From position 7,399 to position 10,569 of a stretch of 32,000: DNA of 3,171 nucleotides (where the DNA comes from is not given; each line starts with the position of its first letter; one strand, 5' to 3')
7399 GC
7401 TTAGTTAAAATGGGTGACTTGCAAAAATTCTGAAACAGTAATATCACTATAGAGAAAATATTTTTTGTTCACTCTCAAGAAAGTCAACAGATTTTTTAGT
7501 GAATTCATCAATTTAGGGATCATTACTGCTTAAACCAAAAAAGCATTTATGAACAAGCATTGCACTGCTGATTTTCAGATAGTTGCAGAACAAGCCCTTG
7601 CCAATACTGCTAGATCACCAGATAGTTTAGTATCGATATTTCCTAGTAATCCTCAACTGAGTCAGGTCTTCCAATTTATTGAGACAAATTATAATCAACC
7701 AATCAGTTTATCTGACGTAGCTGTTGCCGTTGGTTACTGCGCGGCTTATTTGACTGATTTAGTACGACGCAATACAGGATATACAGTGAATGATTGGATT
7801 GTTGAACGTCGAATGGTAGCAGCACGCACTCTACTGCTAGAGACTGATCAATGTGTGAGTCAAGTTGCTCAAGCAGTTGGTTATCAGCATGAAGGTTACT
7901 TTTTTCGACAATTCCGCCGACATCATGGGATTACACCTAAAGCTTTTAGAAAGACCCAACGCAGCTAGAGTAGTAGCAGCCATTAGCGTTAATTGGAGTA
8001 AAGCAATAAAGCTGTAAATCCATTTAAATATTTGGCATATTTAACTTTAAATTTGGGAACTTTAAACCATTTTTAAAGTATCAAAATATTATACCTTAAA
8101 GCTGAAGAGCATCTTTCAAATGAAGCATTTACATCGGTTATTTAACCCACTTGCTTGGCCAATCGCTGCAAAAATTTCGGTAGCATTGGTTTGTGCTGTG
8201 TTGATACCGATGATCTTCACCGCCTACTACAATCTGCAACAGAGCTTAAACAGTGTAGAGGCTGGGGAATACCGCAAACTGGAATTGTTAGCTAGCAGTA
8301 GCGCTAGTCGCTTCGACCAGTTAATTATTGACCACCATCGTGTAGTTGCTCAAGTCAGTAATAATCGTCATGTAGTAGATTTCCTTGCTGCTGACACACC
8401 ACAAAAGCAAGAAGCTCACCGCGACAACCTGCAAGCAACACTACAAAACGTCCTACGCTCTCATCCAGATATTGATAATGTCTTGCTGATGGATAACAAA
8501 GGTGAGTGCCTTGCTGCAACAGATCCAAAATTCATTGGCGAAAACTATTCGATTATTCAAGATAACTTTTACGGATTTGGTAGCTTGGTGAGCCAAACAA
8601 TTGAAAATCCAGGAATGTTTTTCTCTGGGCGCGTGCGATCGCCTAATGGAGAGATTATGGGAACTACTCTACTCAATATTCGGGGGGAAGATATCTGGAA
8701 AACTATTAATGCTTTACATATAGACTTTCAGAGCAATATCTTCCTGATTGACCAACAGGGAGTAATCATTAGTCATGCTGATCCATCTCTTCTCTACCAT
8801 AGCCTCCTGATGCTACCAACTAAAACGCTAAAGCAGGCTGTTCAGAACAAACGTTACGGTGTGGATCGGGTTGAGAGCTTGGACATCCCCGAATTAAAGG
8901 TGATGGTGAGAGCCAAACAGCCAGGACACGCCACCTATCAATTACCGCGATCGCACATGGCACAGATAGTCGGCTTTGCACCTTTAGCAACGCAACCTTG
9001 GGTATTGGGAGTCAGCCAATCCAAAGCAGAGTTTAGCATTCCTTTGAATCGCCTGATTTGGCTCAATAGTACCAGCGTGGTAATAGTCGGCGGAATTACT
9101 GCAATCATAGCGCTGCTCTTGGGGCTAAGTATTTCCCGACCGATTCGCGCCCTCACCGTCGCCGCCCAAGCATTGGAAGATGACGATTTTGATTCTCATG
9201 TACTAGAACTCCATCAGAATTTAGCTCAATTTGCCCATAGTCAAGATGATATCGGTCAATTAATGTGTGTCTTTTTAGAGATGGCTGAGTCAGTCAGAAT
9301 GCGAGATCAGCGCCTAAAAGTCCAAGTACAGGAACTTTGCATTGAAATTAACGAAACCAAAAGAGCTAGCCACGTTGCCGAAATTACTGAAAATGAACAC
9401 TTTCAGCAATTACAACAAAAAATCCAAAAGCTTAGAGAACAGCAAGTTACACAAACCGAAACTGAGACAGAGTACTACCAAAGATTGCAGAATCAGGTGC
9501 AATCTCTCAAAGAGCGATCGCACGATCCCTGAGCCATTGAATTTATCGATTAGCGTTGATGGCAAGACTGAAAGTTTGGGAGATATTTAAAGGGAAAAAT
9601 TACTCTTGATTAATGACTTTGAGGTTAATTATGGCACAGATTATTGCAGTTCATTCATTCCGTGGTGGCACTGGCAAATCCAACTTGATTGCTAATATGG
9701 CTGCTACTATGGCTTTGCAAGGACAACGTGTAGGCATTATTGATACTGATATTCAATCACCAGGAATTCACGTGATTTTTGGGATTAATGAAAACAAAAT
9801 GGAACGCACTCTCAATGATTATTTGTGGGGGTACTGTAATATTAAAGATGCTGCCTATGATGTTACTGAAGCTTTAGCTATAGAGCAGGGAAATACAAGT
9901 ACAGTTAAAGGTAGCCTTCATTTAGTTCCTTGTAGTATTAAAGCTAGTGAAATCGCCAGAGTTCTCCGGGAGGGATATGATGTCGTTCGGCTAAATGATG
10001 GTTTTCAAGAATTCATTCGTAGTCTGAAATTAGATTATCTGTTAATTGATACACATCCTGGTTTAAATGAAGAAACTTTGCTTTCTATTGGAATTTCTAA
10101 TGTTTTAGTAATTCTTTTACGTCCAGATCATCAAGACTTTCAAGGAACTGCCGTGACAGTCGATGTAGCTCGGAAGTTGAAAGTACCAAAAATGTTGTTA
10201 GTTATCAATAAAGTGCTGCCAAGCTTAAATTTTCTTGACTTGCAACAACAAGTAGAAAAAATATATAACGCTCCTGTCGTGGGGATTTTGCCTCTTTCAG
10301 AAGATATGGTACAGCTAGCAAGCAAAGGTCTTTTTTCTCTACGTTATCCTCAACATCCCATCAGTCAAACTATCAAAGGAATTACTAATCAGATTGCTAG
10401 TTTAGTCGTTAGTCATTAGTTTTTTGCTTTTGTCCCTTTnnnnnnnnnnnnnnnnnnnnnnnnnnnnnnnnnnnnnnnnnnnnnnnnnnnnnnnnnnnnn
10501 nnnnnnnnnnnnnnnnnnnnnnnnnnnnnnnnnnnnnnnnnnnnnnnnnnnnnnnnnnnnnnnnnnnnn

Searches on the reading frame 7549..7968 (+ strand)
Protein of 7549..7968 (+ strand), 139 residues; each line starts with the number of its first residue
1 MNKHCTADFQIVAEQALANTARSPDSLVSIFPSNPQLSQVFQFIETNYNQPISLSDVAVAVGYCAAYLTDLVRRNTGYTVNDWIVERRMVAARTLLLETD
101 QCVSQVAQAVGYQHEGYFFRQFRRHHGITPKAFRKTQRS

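Call 44: search_protein_families(library=pfam, proteins=[window:7549-7968:+], max_evalue=0.001)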
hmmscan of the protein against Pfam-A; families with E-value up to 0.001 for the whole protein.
window:7549-7968:+ (139 aa): 2 families
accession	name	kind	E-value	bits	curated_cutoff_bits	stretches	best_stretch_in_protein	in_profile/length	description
PF12833.13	HTH_18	-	2.9e-21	76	33.6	1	58-135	2-79/80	Helix-turn-helix domain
PF00165.29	HTH_AraC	-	8.9e-14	51.7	26.6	2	103-135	11-42/42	Bacterial regulatory helix-turn-helix proteins, AraC family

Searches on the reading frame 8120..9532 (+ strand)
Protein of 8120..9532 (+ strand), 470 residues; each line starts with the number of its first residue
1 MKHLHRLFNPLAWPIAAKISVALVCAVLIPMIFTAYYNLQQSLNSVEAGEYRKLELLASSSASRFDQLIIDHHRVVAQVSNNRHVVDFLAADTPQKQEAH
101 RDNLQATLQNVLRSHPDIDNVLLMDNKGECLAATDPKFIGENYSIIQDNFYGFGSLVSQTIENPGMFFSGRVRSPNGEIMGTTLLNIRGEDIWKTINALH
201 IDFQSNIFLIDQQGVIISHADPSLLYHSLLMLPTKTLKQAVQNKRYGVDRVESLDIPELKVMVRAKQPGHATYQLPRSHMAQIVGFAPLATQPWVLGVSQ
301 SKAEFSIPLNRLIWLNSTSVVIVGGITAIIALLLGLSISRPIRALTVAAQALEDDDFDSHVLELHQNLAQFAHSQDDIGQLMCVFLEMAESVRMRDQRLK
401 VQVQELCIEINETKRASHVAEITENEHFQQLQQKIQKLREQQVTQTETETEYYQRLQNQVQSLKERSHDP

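Call 44: search_protein_families(library=pfam, proteins=[window:8120-9532:+], max_evalue=0.001)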
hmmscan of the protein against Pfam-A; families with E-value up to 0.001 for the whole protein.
window:8120-9532:+ (470 aa): 2 families
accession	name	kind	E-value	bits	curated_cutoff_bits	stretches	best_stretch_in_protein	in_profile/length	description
PF02743.24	dCache_1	-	2.7e-13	50.5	45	1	53-233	10-204/240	Cache domain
PF00672.30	HAMP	-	2.5e-06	28.2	25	1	334-393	2-52/53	HAMP domain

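Call 48: search_protein_families(library=ncbifam, proteins=[window:8120-9532:+], max_evalue=0.001)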
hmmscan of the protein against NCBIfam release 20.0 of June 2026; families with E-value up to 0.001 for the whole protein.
window:8120-9532:+ (470 aa): 2 families
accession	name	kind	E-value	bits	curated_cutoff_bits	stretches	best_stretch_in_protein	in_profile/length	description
NF038263.1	prot_phos_SiaA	equivalog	4.2e-07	28.9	700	1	208-418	206-405/658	biofilm regulation protein phosphatase SiaA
NF033092.0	HK_WalK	equivalog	4.4e-05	22.2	725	1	317-393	180-247/594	cell wall metabolism sensor histidine kinase WalK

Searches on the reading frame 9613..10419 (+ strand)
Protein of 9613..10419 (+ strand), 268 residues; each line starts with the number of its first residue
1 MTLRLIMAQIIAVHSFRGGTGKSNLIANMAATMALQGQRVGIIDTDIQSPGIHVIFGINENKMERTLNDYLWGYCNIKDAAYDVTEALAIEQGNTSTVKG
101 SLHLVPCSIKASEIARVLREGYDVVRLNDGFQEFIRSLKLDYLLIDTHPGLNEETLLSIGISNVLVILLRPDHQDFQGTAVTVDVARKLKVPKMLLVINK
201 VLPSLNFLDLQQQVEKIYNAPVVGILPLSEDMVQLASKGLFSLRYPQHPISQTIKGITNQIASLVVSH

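Call 44: search_protein_families(library=pfam, proteins=[window:9613-10419:+], max_evalue=0.001)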
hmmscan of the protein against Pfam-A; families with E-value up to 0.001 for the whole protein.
window:9613-10419:+ (268 aa): 6 families
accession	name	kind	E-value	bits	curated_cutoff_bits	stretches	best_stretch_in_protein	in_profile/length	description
PF10609.15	ParA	-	1.1e-17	64.8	27.1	1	8-261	3-245/246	NUBPL iron-transfer P-loop NTPase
PF13614.12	AAA_31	-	4.5e-17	63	27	1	9-185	2-163/177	AAA domain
PF01656.29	CbiA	-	2.6e-15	56.9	25.4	1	11-240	1-123/125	CobQ/CobB/MinD/ParA nucleotide binding domain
PF07015.17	VirC1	-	6.2e-05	22.9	24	0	9-50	2-43/231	VirC1 protein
PF09140.17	MipZ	-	0.00017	21.4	20.7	0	10-65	2-57/262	ATPase MipZ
PF06564.18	CBP_BcsQ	-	0.00058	19.9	21.3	1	9-45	2-38/234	Cellulose biosynthesis protein BcsQ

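Call 48: search_protein_families(library=ncbifam, proteins=[window:9613-10419:+], max_evalue=0.001)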
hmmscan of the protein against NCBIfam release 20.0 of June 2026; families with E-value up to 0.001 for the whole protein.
window:9613-10419:+ (268 aa): 19 families
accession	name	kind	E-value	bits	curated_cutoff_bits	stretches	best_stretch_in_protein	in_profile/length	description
TIGR01969.1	minD_arch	subfamily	7.3e-25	87.6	201.75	1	10-263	2-232/251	cell division ATPase MinD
NF047398.1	AAA_KGGVGR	domain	1.1e-21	78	90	1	9-181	3-184/190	KGGVGR-motif variant AAA ATPase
NF041136.1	MrpORP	equivalog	1.6e-16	60.6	450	1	9-66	6-63/365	iron-sulfur cluster carrier protein MrpORP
NF041546.1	ParA_partition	equivalog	4.5e-13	49.2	180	2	10-49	1-40/203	ParA family partition ATPase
TIGR01968.1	minD_bact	equivalog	9.8e-13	48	212.9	1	8-255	1-230/261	septum site-determining protein MinD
NF008669.0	PRK11670.1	equivalog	8e-11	41.4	348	1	9-62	108-161/369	iron-sulfur cluster carrier protein ApbC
TIGR03453.1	partition_RepA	equivalog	4.8e-10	38.8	348.45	1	8-178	104-273/387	plasmid partitioning protein RepA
TIGR01007.1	eps_fam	subfamily_domain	1.3e-09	37.9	108.05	1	9-96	18-105/204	polysaccharide biosynthesis tyrosine autokinase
NF040564.1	SCO2523_fam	equivalog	3.8e-08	32.9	200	1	13-115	5-110/305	SCO2523 family variant P-loop protein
NF010443.0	PRK13869.1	subfamily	4.4e-08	32.3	446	1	9-179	122-291/405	plasmid-partitioning protein RepA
TIGR03371.1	cellulose_yhjQ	equivalog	2e-07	30.7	157.85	1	9-61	2-53/246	cellulose biosynthesis protein BcsQ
TIGR03815.1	CpaE_hom_Actino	equivalog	1.6e-06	27.5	154.45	1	8-61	111-164/340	septum site-determining protein Ssd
NF008079.0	PRK10818.1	equivalog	3e-06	26.8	508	1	7-172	1-146/270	septum site-determining protein MinD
NF010423.0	PRK13849.1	equivalog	6e-06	25.8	313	0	9-50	2-43/231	conjugal transfer ATPase VirC1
TIGR03018.1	pepcterm_TyrKin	hypoth_equivalog_domain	1.1e-05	24.9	230.65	1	9-72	36-97/207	XrtA-associated tyrosine autokinase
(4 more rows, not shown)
